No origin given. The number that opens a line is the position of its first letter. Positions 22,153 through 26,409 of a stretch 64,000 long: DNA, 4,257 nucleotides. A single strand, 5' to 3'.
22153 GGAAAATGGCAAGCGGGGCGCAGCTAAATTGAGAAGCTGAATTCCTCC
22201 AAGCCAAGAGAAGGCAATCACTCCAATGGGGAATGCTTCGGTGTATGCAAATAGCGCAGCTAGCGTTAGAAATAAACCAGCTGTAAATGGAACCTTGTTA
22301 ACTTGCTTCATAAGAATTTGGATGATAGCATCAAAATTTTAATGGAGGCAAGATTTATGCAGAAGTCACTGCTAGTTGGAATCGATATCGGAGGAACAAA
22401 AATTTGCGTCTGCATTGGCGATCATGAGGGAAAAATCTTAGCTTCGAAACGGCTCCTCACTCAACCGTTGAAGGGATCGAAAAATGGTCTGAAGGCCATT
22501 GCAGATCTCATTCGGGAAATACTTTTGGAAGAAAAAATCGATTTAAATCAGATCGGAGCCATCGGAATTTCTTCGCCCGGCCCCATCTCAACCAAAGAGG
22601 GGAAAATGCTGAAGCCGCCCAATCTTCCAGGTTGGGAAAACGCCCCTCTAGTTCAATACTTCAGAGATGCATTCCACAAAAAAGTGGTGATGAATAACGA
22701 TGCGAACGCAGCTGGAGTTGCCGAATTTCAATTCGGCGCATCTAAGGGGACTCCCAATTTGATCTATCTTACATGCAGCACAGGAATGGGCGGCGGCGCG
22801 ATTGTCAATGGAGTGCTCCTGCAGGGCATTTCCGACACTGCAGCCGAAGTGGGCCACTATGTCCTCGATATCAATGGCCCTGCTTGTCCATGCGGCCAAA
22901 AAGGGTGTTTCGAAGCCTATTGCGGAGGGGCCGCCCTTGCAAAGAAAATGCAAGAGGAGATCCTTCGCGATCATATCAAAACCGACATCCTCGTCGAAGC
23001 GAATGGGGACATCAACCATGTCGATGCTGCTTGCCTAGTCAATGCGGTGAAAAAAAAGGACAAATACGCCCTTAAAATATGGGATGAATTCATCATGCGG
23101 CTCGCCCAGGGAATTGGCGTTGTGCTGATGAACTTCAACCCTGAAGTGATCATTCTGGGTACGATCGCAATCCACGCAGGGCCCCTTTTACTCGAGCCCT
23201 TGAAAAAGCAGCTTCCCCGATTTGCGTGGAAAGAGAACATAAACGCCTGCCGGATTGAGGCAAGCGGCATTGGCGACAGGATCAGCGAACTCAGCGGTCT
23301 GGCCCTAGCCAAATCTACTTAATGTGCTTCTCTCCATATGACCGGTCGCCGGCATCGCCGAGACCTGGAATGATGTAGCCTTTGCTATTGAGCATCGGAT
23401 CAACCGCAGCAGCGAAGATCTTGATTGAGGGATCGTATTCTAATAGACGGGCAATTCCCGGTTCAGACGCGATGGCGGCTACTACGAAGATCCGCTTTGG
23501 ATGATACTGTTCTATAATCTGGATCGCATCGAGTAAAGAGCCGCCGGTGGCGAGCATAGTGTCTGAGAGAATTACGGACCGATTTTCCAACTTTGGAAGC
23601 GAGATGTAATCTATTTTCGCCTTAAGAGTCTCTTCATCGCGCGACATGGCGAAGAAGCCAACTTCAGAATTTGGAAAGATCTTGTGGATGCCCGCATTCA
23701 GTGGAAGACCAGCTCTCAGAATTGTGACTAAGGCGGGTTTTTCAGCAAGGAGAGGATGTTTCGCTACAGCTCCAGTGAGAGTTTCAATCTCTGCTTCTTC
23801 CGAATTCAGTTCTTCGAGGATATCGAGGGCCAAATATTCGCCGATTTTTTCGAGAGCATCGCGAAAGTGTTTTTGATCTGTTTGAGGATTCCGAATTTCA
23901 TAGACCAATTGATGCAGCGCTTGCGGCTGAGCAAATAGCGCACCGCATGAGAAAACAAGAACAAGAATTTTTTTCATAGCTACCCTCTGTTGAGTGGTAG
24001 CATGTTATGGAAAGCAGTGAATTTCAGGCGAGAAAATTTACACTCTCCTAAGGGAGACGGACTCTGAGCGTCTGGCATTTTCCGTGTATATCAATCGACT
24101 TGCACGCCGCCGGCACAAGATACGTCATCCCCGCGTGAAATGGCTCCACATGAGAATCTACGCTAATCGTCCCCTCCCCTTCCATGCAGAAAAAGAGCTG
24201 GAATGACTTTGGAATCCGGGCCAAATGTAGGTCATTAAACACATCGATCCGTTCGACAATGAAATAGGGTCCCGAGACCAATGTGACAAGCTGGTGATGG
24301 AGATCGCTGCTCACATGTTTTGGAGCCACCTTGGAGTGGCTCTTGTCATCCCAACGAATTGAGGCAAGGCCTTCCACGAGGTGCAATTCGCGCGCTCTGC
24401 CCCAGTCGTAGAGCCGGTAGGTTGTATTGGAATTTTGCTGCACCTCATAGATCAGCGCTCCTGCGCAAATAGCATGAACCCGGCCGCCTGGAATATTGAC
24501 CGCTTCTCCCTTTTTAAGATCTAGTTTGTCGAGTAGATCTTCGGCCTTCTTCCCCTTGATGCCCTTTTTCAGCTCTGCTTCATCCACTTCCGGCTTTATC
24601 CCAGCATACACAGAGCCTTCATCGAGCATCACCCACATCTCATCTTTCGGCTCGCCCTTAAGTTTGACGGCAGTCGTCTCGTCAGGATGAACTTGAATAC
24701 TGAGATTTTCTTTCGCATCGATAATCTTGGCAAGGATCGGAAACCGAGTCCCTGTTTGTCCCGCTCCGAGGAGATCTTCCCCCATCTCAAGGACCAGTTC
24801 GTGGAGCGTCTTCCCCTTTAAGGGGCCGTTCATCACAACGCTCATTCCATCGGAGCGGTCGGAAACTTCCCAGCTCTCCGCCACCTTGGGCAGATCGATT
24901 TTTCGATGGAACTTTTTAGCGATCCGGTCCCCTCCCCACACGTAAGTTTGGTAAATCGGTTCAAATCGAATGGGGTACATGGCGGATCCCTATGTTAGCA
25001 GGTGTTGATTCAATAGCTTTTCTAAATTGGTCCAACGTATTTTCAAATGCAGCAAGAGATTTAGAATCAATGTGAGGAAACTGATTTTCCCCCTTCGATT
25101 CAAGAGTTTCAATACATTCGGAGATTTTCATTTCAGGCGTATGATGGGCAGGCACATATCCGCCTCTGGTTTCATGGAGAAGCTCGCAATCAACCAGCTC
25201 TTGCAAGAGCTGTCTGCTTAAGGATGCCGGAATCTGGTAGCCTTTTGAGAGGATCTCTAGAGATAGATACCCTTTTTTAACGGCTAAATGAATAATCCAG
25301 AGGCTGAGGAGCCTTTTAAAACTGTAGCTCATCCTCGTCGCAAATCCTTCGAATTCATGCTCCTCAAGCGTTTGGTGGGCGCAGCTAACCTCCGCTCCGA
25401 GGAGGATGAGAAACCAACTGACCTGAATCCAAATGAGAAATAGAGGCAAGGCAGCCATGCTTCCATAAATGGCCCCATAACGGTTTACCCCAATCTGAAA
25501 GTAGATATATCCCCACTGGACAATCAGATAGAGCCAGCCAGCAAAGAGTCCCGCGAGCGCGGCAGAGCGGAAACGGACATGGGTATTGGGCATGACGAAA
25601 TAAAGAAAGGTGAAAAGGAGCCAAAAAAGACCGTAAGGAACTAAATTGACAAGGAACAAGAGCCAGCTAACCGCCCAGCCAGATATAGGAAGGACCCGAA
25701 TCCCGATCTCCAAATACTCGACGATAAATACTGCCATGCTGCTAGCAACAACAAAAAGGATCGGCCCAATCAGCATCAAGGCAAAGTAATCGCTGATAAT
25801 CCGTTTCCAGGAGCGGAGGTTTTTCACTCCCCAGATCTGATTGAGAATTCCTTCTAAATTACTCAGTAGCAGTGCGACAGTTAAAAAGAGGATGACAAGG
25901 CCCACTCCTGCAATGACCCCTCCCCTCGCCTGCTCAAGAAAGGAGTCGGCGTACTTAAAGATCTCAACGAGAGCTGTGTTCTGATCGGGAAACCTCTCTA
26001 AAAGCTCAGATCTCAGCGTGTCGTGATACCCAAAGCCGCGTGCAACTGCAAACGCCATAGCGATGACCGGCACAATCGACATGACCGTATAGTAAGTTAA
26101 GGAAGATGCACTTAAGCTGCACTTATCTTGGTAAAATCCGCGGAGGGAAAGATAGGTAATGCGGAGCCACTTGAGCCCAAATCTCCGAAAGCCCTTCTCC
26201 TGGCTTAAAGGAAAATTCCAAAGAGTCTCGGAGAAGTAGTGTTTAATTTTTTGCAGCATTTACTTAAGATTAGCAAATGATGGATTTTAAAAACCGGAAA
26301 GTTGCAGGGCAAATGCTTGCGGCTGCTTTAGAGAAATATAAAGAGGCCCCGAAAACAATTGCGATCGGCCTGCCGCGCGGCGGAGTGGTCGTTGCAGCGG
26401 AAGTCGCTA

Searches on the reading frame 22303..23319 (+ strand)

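Call 78: search_protein_families(library=ncbifam, proteins=[window:22303-23319:+], max_evalue=0.00001)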
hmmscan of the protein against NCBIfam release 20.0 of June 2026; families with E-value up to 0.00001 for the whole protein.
window:22303-23319:+ (339 aa): 13 families
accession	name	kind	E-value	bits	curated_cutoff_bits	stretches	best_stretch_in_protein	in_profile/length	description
TIGR00744.1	ROK_glcA_fam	subfamily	2.8e-50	171.4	260.35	1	25-327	1-299/318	ROK family glucokinase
NF003461.0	PRK05082.1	subfamily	2.5e-38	132.1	283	1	26-227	5-197/291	N-acetylmannosamine kinase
NF045551.1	GK_Pyrobac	equivalog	2.2e-35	122.4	500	1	24-325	2-269/294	ATP-dependent glucokinase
NF047821.1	NactlManKinNanK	equivalog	6.3e-33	114.6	450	1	25-227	4-198/288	N-acetylmannosamine kinase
NF007251.0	PRK09698.1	equivalog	2.6e-31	109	253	1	19-234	3-214/304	allose kinase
NF047937.1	TransRegNagC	equivalog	1.2e-30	107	650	1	23-337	80-384/399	DNA-binding transcriptional regulator NagC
NF049930.1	TransRegMlc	equivalog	1.1e-28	100.6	530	1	27-337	90-390/405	sugar metabolism global transcriptional regulator Mlc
NF009835.0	PRK13310.1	equivalog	6.7e-27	94.6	380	1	25-325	3-289/303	N-acetylglucosamine kinase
NF007108.0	PRK09557.1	equivalog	1.2e-26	93.8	443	1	24-287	3-253/303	fructokinase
NF009836.0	PRK13311.1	equivalog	1.7e-16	60.2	551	1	25-217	3-199/256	N-acetyl-D-glucosamine kinase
NF042998.1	bglucokin_BglK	equivalog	6.1e-16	58.5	550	1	26-315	5-269/291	beta-glucoside kinase BglK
NF045942.1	PolPhglucPhase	equivalog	1.7e-15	57.5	250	1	25-186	3-154/242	polyphosphate--glucose phosphotransferase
NF045550.1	FrctkaseScrK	equivalog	4.7e-14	52.5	400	1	24-213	5-191/293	fructokinase ScrK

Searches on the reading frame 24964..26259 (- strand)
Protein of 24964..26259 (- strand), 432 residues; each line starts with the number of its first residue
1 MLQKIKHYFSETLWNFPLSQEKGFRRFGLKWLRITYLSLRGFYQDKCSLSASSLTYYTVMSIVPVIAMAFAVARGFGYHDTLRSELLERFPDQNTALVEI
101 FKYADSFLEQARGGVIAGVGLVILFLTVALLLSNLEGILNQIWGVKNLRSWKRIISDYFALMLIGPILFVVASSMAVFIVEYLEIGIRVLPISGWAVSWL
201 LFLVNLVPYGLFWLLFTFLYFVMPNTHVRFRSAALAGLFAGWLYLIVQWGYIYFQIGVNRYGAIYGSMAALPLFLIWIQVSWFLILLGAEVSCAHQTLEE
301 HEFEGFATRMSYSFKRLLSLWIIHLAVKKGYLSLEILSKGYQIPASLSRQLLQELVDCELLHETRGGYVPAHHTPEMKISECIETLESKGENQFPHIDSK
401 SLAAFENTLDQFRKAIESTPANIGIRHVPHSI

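Call 78: search_protein_families(library=ncbifam, proteins=[window:24964-26259:-], max_evalue=0.00001)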
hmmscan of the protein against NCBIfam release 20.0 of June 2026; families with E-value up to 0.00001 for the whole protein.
window:24964-26259:- (432 aa): 3 families
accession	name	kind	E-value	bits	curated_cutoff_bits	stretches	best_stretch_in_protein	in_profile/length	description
NF003256.0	PRK04214.1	equivalog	1.5e-41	142.8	500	1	39-419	24-396/412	ribonuclease BN/unknown domain fusion protein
TIGR00765.1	yihY_not_rbn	subfamily_domain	1.4e-39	136.5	73.15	1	40-292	8-253/259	YihY family inner membrane protein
NF002457.0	PRK01637.1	equivalog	2.4e-38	132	307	1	37-301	22-280/295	virulence factor BrkB family protein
